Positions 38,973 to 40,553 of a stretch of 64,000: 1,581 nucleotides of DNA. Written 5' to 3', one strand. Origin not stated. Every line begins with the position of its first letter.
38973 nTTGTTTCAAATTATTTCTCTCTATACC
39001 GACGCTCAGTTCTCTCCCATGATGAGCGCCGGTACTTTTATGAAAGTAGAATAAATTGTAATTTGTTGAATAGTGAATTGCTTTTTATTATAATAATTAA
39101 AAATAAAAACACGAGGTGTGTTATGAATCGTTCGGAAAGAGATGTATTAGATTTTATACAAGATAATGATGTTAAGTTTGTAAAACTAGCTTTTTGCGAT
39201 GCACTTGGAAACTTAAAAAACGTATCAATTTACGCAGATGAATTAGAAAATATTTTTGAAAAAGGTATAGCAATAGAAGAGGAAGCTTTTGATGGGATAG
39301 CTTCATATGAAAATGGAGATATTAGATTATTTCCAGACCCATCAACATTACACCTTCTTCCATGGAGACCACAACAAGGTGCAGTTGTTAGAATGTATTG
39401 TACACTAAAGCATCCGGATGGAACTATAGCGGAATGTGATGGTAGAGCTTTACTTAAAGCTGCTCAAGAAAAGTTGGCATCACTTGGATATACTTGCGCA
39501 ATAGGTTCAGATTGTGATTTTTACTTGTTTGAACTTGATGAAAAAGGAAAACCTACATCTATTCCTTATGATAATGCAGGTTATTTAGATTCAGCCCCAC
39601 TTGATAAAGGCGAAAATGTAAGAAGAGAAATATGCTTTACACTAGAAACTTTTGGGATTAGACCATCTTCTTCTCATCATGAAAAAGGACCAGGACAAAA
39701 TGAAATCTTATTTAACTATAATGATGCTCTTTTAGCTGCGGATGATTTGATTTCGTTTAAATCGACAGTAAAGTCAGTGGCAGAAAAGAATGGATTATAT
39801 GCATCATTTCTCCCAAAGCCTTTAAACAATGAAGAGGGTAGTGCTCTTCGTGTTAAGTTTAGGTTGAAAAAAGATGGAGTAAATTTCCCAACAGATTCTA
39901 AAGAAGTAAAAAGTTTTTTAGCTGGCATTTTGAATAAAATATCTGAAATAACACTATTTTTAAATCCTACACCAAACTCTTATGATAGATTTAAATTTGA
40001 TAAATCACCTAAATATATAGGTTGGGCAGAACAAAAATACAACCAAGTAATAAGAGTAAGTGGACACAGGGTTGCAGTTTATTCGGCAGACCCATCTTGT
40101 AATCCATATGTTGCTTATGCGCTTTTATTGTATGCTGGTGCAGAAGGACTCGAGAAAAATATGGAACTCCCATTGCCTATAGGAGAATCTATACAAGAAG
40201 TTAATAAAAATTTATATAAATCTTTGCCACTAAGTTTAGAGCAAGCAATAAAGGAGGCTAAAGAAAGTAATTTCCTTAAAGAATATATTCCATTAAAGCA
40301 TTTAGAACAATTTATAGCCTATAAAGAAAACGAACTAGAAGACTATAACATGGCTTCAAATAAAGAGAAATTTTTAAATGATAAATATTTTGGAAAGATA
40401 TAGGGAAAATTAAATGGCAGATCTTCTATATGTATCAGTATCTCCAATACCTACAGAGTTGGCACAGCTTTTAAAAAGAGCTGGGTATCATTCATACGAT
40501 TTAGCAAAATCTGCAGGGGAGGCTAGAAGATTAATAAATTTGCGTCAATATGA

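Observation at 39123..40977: Catalytically degenerate glutamine-synthetase paralog coupled to a pseudo-receiver ANTAR antiterminator: candidate nitrogen sensor/antiterminator pair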

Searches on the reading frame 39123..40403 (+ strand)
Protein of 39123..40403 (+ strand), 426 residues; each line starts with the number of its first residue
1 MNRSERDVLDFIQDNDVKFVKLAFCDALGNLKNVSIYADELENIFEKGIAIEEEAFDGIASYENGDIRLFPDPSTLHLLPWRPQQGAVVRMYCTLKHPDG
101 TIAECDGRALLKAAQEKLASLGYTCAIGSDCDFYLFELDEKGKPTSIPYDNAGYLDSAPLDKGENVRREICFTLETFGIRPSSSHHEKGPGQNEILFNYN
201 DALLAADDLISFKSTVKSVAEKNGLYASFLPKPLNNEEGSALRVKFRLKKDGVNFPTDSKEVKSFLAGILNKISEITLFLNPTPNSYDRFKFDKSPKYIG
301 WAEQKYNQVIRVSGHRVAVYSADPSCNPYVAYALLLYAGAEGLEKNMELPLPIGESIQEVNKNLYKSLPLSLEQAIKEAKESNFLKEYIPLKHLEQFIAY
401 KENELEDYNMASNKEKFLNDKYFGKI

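Call 3: search_protein_families(library=pfam, proteins=[window:39123-40403:+], max_evalue=0.01)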
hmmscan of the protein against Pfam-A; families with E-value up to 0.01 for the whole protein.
window:39123-40403:+ (426 aa): 2 families
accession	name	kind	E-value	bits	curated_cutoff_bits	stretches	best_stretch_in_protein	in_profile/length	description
PF00120.29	Gln-synt_C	-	5.6e-72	243.1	24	1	105-415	2-339/344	Glutamine synthetase, catalytic domain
PF03951.24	Gln-synt_N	-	2.4e-15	56.3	33.4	1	16-96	1-80/82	Glutamine synthetase, beta-Grasp domain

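Call 4: search_protein_families(library=ncbifam, proteins=[window:39123-40403:+], max_evalue=0.01)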
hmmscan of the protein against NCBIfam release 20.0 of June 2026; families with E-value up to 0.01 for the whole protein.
window:39123-40403:+ (426 aa): 4 families
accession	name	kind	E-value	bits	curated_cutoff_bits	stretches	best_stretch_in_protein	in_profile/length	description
TIGR00653.1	GlnA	equivalog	6.1e-83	279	429.15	1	7-414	2-454/462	type I glutamate--ammonia ligase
TIGR03105.1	gln_synth_III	equivalog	2.1e-60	204.5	469.6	1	11-410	4-423/435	type III glutamate--ammonia ligase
NF045547.1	GGputSyn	equivalog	2.3e-54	184.8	650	1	6-412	3-434/438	gamma-glutamylputrescine synthetase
NF007006.0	PRK09469.1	equivalog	3e-43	148.1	845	2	141-412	167-458/469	glutamate--ammonia ligase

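Call 5: search_solved_structures(query=window:39123-40403:+, show_alignments=3, max_evalue=1e-20)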
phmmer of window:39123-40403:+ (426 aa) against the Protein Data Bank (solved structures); distinct sequences matched with E-value up to 1e-20: 34.
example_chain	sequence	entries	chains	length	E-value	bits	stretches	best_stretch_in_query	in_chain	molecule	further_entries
8ufj_A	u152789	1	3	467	9.9e-88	297.9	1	5-410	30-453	Glutamine synthetase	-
8s59_O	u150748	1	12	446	1.6e-87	297.2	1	5-410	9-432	Glutamine synthetase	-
8tfb_A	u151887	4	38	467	1.9e-87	297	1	5-410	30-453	Glutamine synthetase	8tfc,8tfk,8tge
4s0r_A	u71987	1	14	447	9.2e-82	278.2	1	5-407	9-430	Glutamine synthetase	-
4lnf_A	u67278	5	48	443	9.5e-82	278.2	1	6-407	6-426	Glutamine synthetase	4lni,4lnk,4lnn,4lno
7tfc_A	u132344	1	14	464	1.1e-81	278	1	5-407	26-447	Glutamine synthetase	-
7tdv_A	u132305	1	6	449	1.6e-78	267.5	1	5-410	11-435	Glutamine synthetase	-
7tf6_A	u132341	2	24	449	5.9e-78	265.7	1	5-410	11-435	Glutamine synthetase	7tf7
9y4a_A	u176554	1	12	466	6.7e-78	265.5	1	5-410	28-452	Glutamine synthetase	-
7tdp_A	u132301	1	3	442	2.4e-77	263.7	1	3-410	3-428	Glutamine synthetase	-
7tfa_B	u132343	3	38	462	2.8e-77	263.5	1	3-410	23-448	Glutamine synthetase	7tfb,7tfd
7ten_A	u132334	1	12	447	1e-75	258.4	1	5-410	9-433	Glutamine synthetase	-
7tf9_A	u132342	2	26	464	1.1e-75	258.2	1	5-410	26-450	Glutamine synthetase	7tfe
8oow_A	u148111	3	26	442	7e-73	249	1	3-386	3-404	Glutamine synthetase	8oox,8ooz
8ool_A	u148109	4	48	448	4.3e-70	239.8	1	6-409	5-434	Glutamine synthetase from Methanothermococcus thermolithotrophicus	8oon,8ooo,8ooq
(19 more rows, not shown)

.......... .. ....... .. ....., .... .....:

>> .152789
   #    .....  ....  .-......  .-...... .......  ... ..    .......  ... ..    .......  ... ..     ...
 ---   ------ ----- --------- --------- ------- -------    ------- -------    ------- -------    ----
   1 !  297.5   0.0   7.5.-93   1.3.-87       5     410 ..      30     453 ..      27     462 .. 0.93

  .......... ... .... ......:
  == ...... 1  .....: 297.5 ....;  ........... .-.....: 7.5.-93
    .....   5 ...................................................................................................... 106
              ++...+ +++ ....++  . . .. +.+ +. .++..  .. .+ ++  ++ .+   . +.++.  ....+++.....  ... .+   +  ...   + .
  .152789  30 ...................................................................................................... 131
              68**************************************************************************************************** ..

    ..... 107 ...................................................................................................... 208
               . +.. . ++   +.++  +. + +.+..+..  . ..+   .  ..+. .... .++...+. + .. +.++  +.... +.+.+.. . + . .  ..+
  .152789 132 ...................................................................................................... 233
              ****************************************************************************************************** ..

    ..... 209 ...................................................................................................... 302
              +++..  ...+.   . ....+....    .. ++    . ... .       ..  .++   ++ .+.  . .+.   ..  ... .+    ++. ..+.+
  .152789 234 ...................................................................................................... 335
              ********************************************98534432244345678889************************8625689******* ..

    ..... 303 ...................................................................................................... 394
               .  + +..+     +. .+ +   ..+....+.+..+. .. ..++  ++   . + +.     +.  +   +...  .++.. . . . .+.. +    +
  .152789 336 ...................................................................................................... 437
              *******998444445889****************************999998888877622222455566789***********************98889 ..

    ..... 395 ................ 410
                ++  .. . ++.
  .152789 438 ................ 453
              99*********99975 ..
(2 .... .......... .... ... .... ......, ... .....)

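Call 11: find_homologous_proteins(query=window:39123-40403:+, max_evalue=1e-30)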
Query window:39123-40403:+ (426 aa): 6053 proteins with E <= 1e-30 among 8000 candidates; the best 120 are listed.
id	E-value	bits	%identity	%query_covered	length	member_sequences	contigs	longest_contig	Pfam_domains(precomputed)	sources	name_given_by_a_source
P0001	6.2e-276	933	96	100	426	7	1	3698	PF03951.25,PF00120.30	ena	-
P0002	6.1e-224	762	77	100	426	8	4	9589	PF03951.25,PF00120.30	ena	-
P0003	4.5e-201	686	70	99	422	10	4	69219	PF03951.25,PF00120.30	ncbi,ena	-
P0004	1.5e-200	684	70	100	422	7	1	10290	PF03951.25,PF00120.30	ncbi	-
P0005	3.4e-197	673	68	99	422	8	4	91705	PF03951.25,PF00120.30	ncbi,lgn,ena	-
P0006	4.8e-197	673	70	100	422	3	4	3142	PF03951.25,PF00120.30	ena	-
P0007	9.5e-197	672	70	100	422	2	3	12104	PF03951.25,PF00120.30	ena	-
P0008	8.6e-196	669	68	100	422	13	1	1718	PF03951.25,PF00120.30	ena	-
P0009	2.6e-194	664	67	99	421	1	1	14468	PF03951.25,PF00120.30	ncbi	-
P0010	1.5e-193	661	68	99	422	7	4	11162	PF03951.25,PF00120.30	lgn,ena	-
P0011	1.1e-189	649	66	100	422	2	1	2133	PF03951.25,PF00120.30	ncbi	-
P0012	9.9e-180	616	62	100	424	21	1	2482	PF03951.25,PF00120.30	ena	-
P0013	2.9e-172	591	61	100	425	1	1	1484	PF03951.25,PF00120.30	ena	-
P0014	6.5e-155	534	56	100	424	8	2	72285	PF03951.25,PF00120.30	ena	-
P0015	2.2e-150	519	67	76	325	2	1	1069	PF03951.25,PF00120.30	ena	-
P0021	8.5e-144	497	52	100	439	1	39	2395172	PF03951.25,PF00120.30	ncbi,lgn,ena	-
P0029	5.4e-141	488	52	100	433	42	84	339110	PF03951.25,PF00120.30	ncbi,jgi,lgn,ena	-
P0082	6.3e-135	468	50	99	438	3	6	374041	PF03951.25,PF00120.30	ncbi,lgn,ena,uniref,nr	ncbi:type I glutamate--ammonia ligase [Acetivibrio straminisolvens]|uniref:Glutamine synthetase n=1 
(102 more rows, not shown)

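Call 14: find_related_loci(query=window:39123-40403:+, collection=genome_contigs, flank=8000)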
Query window:39123-40403:+ (426 aa) in genome_contigs; peptide patterns used: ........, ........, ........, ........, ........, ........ (x = any residue, [..] = any of these).
41 stretches matched a pattern; 3 encode a relative of the query (tblastn E <= 1e-3); 3 distinct loci.
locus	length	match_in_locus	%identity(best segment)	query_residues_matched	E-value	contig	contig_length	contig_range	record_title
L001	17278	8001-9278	96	1-426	0e+0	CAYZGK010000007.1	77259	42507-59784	MAG TPA_asm: uncultured Christensenella sp. isolate binchicken_co323_51 genome assembly, contig: NODE_178_length_77259_c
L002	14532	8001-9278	77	1-426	0e+0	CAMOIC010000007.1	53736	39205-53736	MAG: uncultured Clostridia bacterium isolate SRR873601_bin.107_metaWRAP_v1.3_MAG genome assembly, contig: NODE_1199_leng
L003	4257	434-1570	42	2-397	9e-100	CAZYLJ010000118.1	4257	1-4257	MAG TPA_asm: uncultured Acutalibacter sp. isolate SRP222994_co1_369 genome assembly, contig: NODE_39130_length_4257_cov_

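Call 16: find_encoding_contigs(protein=P0005, flank=8000, max_places=3)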
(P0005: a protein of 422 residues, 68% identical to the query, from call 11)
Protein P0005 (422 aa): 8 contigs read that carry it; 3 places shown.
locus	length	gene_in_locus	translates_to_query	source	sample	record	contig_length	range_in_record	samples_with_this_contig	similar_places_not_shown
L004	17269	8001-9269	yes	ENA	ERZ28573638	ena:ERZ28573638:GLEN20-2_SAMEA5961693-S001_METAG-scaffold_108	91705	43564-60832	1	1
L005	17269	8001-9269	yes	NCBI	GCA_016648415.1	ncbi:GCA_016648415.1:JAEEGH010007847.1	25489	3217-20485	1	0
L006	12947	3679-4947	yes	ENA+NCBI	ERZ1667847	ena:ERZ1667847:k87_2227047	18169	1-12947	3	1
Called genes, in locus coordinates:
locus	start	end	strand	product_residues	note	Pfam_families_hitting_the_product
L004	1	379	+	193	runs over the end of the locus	PF01209:Ubie_methyltran, PF01135:PCMT (weak), PF02353:CMAS, PF13489:Methyltransf_23, PF13847:Methyltransf_31, PF08241:Methyltransf_11, PF08242:Methyltransf_12, PF13649:Methyltransf_25, +3 more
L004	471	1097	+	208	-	-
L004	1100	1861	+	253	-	PF13274:SocA_Panacea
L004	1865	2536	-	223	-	PF01656:CbiA (faint), PF02492:cobW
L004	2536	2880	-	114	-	PF01155:HypA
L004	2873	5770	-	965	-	PF00037:Fer4 (weak), PF14691:Fer4_20, PF01946:Thi4 (weak), PF01266:DAO (weak), PF07992:Pyr_redox_2, PF13450:NAD_binding_8, PF13738:Pyr_redox_3 (weak), PF00037:Fer4 (weak), +4 more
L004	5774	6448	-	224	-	PF03308:MeaB (faint), PF02492:cobW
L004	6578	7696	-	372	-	PF01842:ACT (faint), PF00800:PDT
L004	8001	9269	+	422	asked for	PF03951:Gln-synt_N, PF00120:Gln-synt_C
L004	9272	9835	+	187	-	PF00072:Response_reg (weak), PF03861:ANTAR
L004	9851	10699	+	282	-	PF01678:DAP_epimerase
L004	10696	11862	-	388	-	PF01545:Cation_efflux, PF16916:ZT_dimer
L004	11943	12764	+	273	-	PF00288:GHMP_kinases_N, PF08544:GHMP_kinases_C (weak)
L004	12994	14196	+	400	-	PF13793:Pribosyltran_N, PF00156:Pribosyltran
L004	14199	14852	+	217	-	PF13483:Lactamase_B_3, PF12706:Lactamase_B_2 (weak)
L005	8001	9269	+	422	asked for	PF03951:Gln-synt_N, PF00120:Gln-synt_C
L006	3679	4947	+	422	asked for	PF03951:Gln-synt_N, PF00120:Gln-synt_C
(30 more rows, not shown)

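Call 17: find_encoding_contigs(protein=P0014, flank=8000, max_places=3)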
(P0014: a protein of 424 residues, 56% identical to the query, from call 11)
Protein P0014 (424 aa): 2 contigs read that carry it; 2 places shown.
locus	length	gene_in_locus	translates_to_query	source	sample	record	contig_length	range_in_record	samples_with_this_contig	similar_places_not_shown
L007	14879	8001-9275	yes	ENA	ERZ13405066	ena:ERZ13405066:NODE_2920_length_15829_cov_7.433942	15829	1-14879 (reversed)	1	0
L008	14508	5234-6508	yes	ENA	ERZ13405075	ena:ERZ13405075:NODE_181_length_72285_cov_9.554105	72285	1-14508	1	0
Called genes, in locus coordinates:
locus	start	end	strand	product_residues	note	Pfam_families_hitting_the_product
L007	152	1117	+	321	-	-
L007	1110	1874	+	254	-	-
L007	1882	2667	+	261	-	PF00149:Metallophos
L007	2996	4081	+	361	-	PF00310:GATase_2, PF13522:GATase_6 (weak), PF13537:GATase_7 (faint)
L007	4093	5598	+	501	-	PF12838:Fer4_7 (weak), PF13187:Fer4_9 (weak), PF00037:Fer4 (weak), PF04898:Glu_syn_central (weak), PF01645:Glu_synthase, PF04898:Glu_syn_central, PF00478:IMPDH (weak), PF01070:FMN_dh (weak)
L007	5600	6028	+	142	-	PF13187:Fer4_9 (faint), PF13247:Fer4_11, PF12838:Fer4_7 (weak), PF12797:Fer4_2 (weak), PF00037:Fer4, PF12837:Fer4_6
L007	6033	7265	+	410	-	PF07992:Pyr_redox_2, PF00070:Pyr_redox, PF18267:Rubredoxin_C (weak)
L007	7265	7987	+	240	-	PF01493:GXGXG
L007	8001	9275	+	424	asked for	PF03951:Gln-synt_N, PF00120:Gln-synt_C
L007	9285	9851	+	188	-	PF03861:ANTAR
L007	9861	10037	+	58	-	PF14056:DUF4250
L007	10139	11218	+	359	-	PF00988:CPSase_sm_chain, PF07722:Peptidase_C26 (weak), PF00117:GATase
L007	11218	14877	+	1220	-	?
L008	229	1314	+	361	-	PF00310:GATase_2, PF13522:GATase_6 (weak), PF13537:GATase_7 (faint)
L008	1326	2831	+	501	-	PF12838:Fer4_7 (weak), PF13187:Fer4_9 (weak), PF00037:Fer4 (weak), PF04898:Glu_syn_central (weak), PF01645:Glu_synthase, PF04898:Glu_syn_central, PF00478:IMPDH (weak), PF01070:FMN_dh (weak)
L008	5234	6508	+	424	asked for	PF03951:Gln-synt_N, PF00120:Gln-synt_C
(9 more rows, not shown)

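Call 18: find_encoding_contigs(protein=P0082, flank=6000, max_places=2)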
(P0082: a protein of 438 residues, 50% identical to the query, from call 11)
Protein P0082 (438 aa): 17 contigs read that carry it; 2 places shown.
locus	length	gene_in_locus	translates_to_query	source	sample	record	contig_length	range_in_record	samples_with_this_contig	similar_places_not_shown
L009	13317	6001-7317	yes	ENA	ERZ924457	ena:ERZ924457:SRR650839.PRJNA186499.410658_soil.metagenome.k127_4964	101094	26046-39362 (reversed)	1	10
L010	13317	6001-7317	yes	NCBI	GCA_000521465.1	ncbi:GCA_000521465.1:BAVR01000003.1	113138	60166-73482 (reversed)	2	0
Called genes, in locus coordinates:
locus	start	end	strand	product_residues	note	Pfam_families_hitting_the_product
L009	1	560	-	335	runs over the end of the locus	PF03590:AsnA, PF00152:tRNA-synt_2 (weak)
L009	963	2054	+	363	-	PF00310:GATase_2, PF13522:GATase_6, PF13537:GATase_7 (faint)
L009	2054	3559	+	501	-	PF12838:Fer4_7, PF13187:Fer4_9 (weak), PF01645:Glu_synthase, PF00478:IMPDH, PF04898:Glu_syn_central, PF01070:FMN_dh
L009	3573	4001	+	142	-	PF12838:Fer4_7 (faint), PF13247:Fer4_11, PF12837:Fer4_6 (weak)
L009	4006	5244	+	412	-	PF07992:Pyr_redox_2, PF00070:Pyr_redox, PF18267:Rubredoxin_C (weak)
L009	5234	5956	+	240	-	PF01493:GXGXG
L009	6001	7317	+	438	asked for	PF03951:Gln-synt_N, PF00120:Gln-synt_C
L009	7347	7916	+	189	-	PF03861:ANTAR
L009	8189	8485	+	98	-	PF06961:DUF1294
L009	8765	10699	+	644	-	-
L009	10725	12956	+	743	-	PF00580:UvrD-helicase, PF13245:AAA_19, PF13361:UvrD_C, PF13538:UvrD_C_2 (faint)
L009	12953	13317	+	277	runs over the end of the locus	PF12705:PDDEXK_1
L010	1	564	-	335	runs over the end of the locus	PF03590:AsnA, PF00152:tRNA-synt_2 (weak)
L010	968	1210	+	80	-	-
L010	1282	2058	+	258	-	PF00310:GATase_2, PF13522:GATase_6, PF13537:GATase_7 (faint)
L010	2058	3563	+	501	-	PF12838:Fer4_7, PF13187:Fer4_9 (weak), PF01645:Glu_synthase, PF00478:IMPDH, PF04898:Glu_syn_central, PF01070:FMN_dh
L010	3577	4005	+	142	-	PF12838:Fer4_7 (faint), PF13247:Fer4_11, PF12837:Fer4_6 (weak)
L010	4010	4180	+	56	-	-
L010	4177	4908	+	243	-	PF03486:HI0933_like (faint), PF07992:Pyr_redox_2, PF00070:Pyr_redox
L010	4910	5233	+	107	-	PF18267:Rubredoxin_C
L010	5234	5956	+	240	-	PF01493:GXGXG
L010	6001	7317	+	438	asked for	PF03951:Gln-synt_N, PF00120:Gln-synt_C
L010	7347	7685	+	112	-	-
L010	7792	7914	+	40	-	PF03861:ANTAR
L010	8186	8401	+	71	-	PF06961:DUF1294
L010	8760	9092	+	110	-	-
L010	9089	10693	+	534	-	-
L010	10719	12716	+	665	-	PF00580:UvrD-helicase, PF13245:AAA_19, PF13361:UvrD_C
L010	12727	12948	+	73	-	PF13361:UvrD_C (weak), PF13538:UvrD_C_2 (weak)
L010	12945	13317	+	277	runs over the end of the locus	PF12705:PDDEXK_1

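Call 19: find_encoding_contigs(protein=P0029, flank=6000, max_places=2)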
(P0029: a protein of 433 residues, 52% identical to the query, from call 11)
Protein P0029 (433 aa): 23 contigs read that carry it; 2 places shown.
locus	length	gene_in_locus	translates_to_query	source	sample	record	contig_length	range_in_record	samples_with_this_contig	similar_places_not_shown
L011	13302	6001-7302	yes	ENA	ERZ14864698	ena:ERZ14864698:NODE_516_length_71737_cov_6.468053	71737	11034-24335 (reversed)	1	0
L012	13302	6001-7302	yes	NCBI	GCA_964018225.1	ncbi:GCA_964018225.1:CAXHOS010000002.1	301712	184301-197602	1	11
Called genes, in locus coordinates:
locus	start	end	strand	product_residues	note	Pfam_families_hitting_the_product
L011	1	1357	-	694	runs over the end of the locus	PF12437:GSIII_N, PF00120:Gln-synt_C, PF18318:Gln-synt_C-ter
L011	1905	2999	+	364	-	PF00310:GATase_2, PF13522:GATase_6 (weak)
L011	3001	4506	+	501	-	PF13237:Fer4_10 (weak), PF14697:Fer4_21 (weak), PF12838:Fer4_7, PF13187:Fer4_9 (weak), PF04898:Glu_syn_central (weak), PF01645:Glu_synthase, PF00478:IMPDH (faint), PF04898:Glu_syn_central, +1 more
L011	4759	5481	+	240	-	PF01493:GXGXG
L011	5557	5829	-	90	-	-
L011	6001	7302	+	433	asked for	PF03951:Gln-synt_N, PF00120:Gln-synt_C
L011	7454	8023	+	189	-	PF03861:ANTAR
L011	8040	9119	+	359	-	PF00988:CPSase_sm_chain, PF00117:GATase, PF07722:Peptidase_C26 (faint)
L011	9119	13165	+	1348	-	PF25596:CPSase_L_D1, PF02786:CPSase_L_D2, PF07478:Dala_Dala_lig_C (weak), PF02787:CPSase_L_D3, PF25596:CPSase_L_D1, PF02786:CPSase_L_D2, PF02142:MGS, PF01678:DAP_epimerase, +4 more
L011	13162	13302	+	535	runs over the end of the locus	PF06418:CTP_synth_N, PF00117:GATase, PF07722:Peptidase_C26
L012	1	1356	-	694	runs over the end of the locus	PF12437:GSIII_N, PF00120:Gln-synt_C, PF18318:Gln-synt_C-ter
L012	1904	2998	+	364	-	PF00310:GATase_2, PF13522:GATase_6 (weak)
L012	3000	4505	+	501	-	PF13237:Fer4_10 (weak), PF14697:Fer4_21 (weak), PF12838:Fer4_7, PF13187:Fer4_9 (weak), PF01645:Glu_synthase, PF00478:IMPDH (faint), PF01070:FMN_dh (faint), PF04898:Glu_syn_central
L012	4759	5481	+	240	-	PF01493:GXGXG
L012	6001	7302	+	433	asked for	PF03951:Gln-synt_N, PF00120:Gln-synt_C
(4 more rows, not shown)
